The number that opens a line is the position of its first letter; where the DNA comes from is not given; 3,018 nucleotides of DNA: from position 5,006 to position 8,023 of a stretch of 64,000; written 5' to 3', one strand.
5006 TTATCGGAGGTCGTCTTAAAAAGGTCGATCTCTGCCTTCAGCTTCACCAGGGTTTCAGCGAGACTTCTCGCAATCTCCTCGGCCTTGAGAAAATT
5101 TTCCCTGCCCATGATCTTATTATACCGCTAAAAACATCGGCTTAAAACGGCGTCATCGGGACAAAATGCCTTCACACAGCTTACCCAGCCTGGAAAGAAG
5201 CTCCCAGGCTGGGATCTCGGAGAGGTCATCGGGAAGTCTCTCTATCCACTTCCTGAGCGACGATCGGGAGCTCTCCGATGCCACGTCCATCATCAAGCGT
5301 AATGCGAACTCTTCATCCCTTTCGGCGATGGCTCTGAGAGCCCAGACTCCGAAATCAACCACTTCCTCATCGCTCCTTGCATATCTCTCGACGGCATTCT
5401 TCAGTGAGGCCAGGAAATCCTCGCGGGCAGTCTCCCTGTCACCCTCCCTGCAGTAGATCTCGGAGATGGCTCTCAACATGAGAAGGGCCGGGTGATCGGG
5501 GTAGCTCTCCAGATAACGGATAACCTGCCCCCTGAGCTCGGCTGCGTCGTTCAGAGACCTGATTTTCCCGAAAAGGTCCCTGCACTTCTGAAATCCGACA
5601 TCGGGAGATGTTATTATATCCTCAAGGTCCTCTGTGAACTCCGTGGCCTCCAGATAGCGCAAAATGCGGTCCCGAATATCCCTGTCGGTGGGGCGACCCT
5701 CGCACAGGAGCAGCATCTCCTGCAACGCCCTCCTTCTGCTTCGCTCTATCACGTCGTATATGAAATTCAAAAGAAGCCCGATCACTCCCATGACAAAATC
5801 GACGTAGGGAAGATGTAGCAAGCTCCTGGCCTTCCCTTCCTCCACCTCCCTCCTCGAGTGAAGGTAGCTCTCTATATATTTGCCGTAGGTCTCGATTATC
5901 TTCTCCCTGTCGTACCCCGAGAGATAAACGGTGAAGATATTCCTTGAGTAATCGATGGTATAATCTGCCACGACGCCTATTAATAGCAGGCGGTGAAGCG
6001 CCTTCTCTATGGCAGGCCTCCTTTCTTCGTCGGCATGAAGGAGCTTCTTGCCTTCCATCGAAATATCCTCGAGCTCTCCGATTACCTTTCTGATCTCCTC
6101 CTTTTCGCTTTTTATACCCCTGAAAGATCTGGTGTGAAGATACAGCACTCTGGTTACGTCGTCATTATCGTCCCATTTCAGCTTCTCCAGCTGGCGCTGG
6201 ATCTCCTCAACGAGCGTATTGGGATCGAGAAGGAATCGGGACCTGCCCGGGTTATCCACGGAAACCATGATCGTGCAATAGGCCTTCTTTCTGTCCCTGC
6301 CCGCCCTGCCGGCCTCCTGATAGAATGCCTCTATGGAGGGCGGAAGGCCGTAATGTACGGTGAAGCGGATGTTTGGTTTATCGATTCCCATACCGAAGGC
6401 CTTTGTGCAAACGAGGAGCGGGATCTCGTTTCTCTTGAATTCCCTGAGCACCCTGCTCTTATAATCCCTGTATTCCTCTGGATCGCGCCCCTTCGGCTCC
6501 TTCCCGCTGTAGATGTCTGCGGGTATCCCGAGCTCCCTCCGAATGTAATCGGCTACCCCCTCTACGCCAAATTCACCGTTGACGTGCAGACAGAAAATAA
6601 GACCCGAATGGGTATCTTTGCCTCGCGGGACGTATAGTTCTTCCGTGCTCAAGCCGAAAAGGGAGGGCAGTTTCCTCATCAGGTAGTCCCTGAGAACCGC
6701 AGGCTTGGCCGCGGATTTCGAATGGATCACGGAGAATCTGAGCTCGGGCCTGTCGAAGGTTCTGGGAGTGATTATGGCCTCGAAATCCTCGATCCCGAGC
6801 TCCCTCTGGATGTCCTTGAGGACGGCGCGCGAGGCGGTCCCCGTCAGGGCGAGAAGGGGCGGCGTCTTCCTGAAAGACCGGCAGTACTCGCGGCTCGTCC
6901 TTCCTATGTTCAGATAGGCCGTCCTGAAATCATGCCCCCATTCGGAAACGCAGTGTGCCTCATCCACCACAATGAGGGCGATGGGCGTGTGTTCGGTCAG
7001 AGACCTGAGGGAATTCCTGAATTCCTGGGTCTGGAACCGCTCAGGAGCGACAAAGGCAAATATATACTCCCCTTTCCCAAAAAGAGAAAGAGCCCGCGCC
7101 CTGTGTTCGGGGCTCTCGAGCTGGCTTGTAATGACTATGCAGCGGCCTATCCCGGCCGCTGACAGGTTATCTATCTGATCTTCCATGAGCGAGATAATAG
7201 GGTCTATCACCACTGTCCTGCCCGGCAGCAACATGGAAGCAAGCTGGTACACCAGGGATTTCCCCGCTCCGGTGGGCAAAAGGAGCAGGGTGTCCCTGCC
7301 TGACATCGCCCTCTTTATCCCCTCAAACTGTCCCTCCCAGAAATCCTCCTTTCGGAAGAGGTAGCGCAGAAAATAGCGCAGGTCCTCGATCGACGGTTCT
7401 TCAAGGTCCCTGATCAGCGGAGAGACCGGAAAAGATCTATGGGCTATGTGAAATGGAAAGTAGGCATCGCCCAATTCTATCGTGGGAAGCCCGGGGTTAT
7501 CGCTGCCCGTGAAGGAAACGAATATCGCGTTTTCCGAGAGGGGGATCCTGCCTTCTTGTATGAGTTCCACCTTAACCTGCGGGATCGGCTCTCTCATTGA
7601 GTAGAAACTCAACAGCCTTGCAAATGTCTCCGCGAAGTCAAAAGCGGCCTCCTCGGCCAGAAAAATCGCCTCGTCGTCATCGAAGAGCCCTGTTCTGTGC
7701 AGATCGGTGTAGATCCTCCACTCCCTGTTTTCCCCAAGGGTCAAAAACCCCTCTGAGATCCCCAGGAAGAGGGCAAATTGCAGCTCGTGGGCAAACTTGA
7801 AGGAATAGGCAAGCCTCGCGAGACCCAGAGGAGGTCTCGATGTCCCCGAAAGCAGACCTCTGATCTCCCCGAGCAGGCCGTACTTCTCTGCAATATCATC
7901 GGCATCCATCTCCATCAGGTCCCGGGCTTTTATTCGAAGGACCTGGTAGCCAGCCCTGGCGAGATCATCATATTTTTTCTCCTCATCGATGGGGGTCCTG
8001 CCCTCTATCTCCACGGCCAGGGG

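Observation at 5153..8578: RecQ-family helicase with an N-terminal Vsr/DUF559-like nuclease fold and a non-canonical C-terminus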

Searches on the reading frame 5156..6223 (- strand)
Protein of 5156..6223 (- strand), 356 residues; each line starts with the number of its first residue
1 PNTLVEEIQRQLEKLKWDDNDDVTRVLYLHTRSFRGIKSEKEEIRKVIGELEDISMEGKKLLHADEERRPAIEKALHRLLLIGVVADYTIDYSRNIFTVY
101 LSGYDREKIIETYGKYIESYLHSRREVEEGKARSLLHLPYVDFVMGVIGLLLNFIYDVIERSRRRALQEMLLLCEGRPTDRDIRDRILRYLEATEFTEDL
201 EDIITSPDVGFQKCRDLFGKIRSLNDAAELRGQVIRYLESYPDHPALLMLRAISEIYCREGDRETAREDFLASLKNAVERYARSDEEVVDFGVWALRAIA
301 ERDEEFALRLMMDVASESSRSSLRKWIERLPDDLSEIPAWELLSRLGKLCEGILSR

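Call 9: search_protein_families(library=pfam, proteins=[window:5156-6208:-], max_evalue=10)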
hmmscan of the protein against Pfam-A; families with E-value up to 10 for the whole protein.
seq(351 aa): 0 families

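Call 34: predict_structure(alignment_id=A3)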
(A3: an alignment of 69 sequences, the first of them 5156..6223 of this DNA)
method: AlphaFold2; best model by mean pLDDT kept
length: 356 residues; sequences in the alignment: 69
mean_pLDDT: 87.9   pTM: 0.53
mean pLDDT of the five models: 87.9, 85.1, 84.6, 84.2, 83.9
residues with pLDDT >= 90: 205; 70-90: 115; 50-70: 32; < 50: 4
segments of 3 or more residues with pLDDT < 50: 190-193
pLDDT, mean of each block of 10 residues (from residue 1): 78 75 81 90 96 95 89 96 97 93 97 86 80 97 98 86 71 69 60 69 85 92 81 79 90 92 95 92 92 97 96 95 96 94 95 89
secondary structure, 60 per line:
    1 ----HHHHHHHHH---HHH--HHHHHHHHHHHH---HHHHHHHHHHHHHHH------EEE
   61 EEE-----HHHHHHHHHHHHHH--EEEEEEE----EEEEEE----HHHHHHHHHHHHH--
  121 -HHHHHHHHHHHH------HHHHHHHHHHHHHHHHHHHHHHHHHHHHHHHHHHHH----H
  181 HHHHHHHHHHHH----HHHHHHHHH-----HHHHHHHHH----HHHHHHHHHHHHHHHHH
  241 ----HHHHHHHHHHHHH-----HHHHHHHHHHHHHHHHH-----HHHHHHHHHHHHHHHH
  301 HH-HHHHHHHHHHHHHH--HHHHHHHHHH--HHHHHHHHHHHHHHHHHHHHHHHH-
elements in order: H5-13 H22-33 H37-51 E58-63 H69-82 E85-91 E96-101 H106-118 H122-133 H140-175 H180-192 H197-205 H211-219 H224-240 H245-257 H263-279 H285-302 H304-317 H320-329 H332-355

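Call 37: search_protein_families(library=padloc, proteins=[window:5156-6223:-], max_evalue=1)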
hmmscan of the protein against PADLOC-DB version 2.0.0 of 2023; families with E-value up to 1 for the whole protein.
window:5156-6223:- (356 aa): 0 families

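Call 46: search_dna_similar(query=window:5156-6223:-, collection=plasmids, mode=protein, max_evalue=0.001)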
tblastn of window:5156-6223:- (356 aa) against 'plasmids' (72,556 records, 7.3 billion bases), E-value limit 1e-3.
Records with a match: 3; places in all: 3; records where one place covers at least 80% of the query: 0.
Best place of each record, by identity: <60% 3.
By first word of the organism name: Rhodothermus 2; Haliscomenobacter 1.
By predicted mobility (MOB-suite, as given by PLSDB): non-mobilizable 3.
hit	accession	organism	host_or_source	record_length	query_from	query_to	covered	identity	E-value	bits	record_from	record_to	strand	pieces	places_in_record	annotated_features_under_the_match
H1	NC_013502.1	Rhodothermus marinus DSM 4252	-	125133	9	259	71%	27.1%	2e-15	86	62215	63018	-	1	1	RecQ family ATP-dependent DNA helicase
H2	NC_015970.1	Rhodothermus marinus SG0.5JP17-172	-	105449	9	259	71%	27.1%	2e-15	86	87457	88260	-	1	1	RecQ family ATP-dependent DNA helicase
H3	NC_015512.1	Haliscomenobacter hydrossis DSM 1100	activated sludge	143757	73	174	29%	33.3%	3e-5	54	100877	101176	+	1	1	DEAD/DEAH box helicase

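Call 47: search_dna_similar(query=window:5156-6223:-, collection=phages, mode=protein, max_evalue=0.001)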
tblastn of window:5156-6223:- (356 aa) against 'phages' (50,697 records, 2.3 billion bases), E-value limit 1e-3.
No match.

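Call 48: get_annotated_region(hit=H1, flank=9000)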
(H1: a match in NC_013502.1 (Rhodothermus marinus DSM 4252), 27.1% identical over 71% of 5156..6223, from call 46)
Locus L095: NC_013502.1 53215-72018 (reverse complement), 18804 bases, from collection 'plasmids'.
description: Rhodothermus marinus DSM 4252 plasmid pRMAR01, complete sequence
organism: Rhodothermus marinus DSM 4252 (NCBI taxid 518766)
taxonomy: Bacteria; Rhodothermota; Rhodothermia; Rhodothermales; Rhodothermaceae; Rhodothermus; Rhodothermus marinus; Rhodothermus marinus DSM 4252
host: -; source: -; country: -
typing (MOB-suite, as given by PLSDB): non-mobilizable; replicon rep_cluster_1386
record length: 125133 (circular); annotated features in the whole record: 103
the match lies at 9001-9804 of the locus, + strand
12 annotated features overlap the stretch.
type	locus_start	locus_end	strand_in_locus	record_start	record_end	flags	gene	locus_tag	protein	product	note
CDS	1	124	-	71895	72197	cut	-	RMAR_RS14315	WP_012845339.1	type II toxin-antitoxin system Phd/YefM family antitoxin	-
CDS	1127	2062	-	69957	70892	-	-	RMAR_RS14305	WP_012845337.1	replication initiator protein A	-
CDS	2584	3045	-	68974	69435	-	-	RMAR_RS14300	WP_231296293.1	hypothetical protein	-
CDS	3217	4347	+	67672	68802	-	-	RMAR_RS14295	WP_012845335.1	RNA-guided endonuclease TnpB family protein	-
CDS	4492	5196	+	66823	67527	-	-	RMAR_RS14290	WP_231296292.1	ribonuclease H-like domain-containing protein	-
CDS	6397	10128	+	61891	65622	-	-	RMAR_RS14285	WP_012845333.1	RecQ family ATP-dependent DNA helicase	GO:0006310 - DNA recombination [Evidence IEA]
CDS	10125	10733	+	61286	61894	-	-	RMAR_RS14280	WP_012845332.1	hypothetical protein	-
CDS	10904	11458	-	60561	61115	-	-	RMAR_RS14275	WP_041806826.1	hypothetical protein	-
CDS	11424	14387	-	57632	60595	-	-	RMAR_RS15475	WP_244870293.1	hypothetical protein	-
CDS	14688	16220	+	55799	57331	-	-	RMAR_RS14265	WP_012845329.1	TIGR02710 family CRISPR-associated CARF protein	GO:0043571 - maintenance of CRISPR repeat elements [Evidence IEA]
CDS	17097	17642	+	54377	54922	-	-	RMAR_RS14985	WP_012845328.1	hypothetical protein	-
CDS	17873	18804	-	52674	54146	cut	-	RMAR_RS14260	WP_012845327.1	hypothetical protein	-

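Call 69: search_protein_representatives(protein=window:5156-6223:-)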
Query: 356 residues. Proteins with E-value up to 0.001 (for the whole library): 1133; up to 1e-10: 691; up to 1e-30: 226. The best 150 are listed.
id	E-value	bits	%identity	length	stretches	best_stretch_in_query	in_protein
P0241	2.4e-95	336.1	47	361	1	1-355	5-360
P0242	4.9e-94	331.8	46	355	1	13-354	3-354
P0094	2.8e-89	316.1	46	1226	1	1-354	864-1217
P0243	1.5e-85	303.9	44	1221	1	1-354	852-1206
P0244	5.8e-85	301.9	43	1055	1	1-350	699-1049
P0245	5.5e-80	285.6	44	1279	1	1-355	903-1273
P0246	5.5e-79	282.3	43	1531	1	1-343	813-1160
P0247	6.0e-79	282.2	41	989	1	1-354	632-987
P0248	2.7e-78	280.0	49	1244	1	1-347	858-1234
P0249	6.1e-75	269.0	48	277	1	80-354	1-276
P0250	6.3e-75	268.9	39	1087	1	1-350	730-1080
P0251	4.5e-72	259.6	40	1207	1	1-354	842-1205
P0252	2.5e-69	250.5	42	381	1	1-318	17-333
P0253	3.9e-69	249.9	41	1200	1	2-351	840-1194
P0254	5.5e-69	249.4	40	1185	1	1-351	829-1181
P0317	4.3e-48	180.7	34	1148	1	1-347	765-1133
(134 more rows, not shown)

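Call 100: search_protein_families(library=phrogs, proteins=[window:5156-6223:-], max_evalue=0.001)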
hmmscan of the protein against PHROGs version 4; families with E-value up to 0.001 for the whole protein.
window:5156-6223:- (356 aa): 0 families

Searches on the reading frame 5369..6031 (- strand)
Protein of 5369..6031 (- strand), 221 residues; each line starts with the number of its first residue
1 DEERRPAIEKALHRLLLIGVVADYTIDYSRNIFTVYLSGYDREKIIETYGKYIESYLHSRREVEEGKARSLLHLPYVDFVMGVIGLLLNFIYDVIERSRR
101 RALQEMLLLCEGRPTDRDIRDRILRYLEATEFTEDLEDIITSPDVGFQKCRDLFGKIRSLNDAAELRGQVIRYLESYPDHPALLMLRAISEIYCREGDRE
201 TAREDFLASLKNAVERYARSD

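Call 82: find_related_loci(query=A7, collection=metagenome_contigs, flank=10000)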
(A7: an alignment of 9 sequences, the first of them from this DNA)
Query A7 (221 aa) in metagenome_contigs; peptide patterns used: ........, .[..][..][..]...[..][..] (x = any residue, [..] = any of these).
293 stretches matched a pattern; 172 encode a relative of the query (tblastn E <= 1e-3); the best 80 are kept; 80 distinct loci.
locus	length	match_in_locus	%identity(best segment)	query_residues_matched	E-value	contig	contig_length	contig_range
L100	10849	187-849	85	1-221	8e-124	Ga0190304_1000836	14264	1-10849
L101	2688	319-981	85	1-221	7e-129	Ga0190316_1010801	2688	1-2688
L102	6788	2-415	99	84-221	2e-87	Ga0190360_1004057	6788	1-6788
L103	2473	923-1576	63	3-221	5e-90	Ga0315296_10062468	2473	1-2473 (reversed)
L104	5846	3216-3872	61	3-221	6e-87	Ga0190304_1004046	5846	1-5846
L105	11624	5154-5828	63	1-221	2e-86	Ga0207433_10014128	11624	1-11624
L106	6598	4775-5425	61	5-221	5e-86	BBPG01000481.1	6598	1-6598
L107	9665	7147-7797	63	2-218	6e-86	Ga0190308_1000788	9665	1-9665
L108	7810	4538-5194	61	3-221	7e-86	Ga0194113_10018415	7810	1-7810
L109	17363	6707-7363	61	3-221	7e-86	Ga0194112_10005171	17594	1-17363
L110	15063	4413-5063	63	2-218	6e-86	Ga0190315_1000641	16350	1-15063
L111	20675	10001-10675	61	1-221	1e-85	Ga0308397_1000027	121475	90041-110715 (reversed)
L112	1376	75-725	62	5-221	3e-91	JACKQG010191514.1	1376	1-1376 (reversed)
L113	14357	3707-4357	62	2-218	3e-85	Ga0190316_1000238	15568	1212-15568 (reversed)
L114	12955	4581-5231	61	5-221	1e-84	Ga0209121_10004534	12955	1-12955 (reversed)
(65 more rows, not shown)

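Call 83: find_related_loci(query=A7, collection=viral_contigs, flank=10000)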
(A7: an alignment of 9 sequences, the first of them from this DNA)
Query A7 (221 aa) in viral_contigs; peptide patterns used: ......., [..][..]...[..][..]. (x = any residue, [..] = any of these).
42 stretches matched a pattern, but none encodes a relative of the query by tblastn (E <= 1e-3).

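Call 89: search_protein_families(library=pfam, alignment_id=A8, max_evalue=0.00001)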
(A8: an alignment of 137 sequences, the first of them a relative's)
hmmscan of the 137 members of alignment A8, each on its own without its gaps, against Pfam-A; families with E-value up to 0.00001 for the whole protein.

A. member 1, L109:8095-9591:+ (498 aa): 0 families

B. families by the number of members that match (of 137 scanned): 171 families (the first 25 are shown)
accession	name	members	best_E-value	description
PF00005.33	ABC_tran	3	5e-36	ABC transporter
PF02384.22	N6_Mtase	2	3.6e-78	N-6 DNA Methylase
PF02646.22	RmuC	2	7e-74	RmuC family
PF18766.7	SWI2_SNF2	2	1.2e-64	SWI2/SNF2 ATPase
PF01420.25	Methylase_S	2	6.1e-48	Type I restriction modification DNA specificity domain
PF01661.27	Macro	2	7.3e-45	Macro domain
PF00528.27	BPD_transp_1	2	3.4e-43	Binding-protein-dependent transport system inner membrane component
PF04851.21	ResIII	2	5.3e-40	Type III restriction enzyme, res subunit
PF04402.19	SIMPL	2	5.6e-36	Protein of unknown function (DUF541)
PF03235.19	GmrSD_N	2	3.4e-30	GmrSD restriction endonuclease, N-terminal domain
PF08843.17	AbiEii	2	5.9e-29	Nucleotidyl transferase AbiEii toxin, Type IV TA system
PF00271.37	Helicase_C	2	3.3e-27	Helicase conserved C-terminal domain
PF06634.17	DUF1156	2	1e-23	Protein of unknown function (DUF1156)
PF08352.17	oligo_HPY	2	2.6e-19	Oligopeptide/dipeptide transporter, C-terminal region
PF12161.14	HsdM_N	2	2.8e-15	HsdM N-terminal domain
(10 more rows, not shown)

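Call 90: search_protein_families(library=padloc, alignment_id=A8, max_evalue=1e-10)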
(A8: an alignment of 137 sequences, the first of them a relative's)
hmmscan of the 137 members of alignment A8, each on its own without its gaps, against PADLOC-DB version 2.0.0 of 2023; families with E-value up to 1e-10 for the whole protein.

A. member 1, L109:8095-9591:+ (498 aa): 0 families

B. families by the number of members that match (of 137 scanned): 301 families (the first 25 are shown)
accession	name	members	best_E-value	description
PDLC00660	HmaB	4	1.1e-220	DNA-adenine methylase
PDLC00661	HmaB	4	3.6e-214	DNA-adenine methylase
PDLC03019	MTase_I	4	6.1e-55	Type I methyltransferase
PDLC03233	MTase_II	4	1.5e-45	Type II methyltransferase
PDLC03352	MTase_II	4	2.5e-40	Type II methyltransferase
PDLC04135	mad3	3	2.5e-32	mads_3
PDLC02189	DUF1156_MTase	3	1.1e-22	-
PDLC00662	HmaC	2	0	AAA+ ATPase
PDLC03026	MTase_I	2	3e-189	Type I methyltransferase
PDLC03162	Specificity_I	2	9.1e-96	Type I specificity subunit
PDLC03021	MTase_I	2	7.2e-91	Type I methyltransferase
PDLC03027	MTase_I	2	1e-85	Type I methyltransferase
PDLC03169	Specificity_I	2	3.2e-78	Type I specificity subunit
PDLC03189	Specificity_I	2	3.8e-77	Type I specificity subunit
PDLC03109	Specificity_I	2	1.7e-76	Type I specificity subunit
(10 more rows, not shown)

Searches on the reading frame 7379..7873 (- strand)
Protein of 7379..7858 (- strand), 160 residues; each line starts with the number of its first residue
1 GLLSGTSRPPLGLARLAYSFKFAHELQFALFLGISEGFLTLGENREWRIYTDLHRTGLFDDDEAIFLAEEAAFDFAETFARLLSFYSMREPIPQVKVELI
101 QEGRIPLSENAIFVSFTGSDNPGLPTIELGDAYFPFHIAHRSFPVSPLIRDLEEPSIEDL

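Call 9: search_protein_families(library=pfam, proteins=[window:7379-7858:-], max_evalue=10)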
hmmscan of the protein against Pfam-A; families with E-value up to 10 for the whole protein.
seq(160 aa): 0 families

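Call 70: search_solved_structures(query=A5, max_evalue=10, show_alignments=2)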
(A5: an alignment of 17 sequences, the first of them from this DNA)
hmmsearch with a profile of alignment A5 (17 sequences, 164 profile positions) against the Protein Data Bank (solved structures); distinct sequences matched with E-value up to 10: 0.
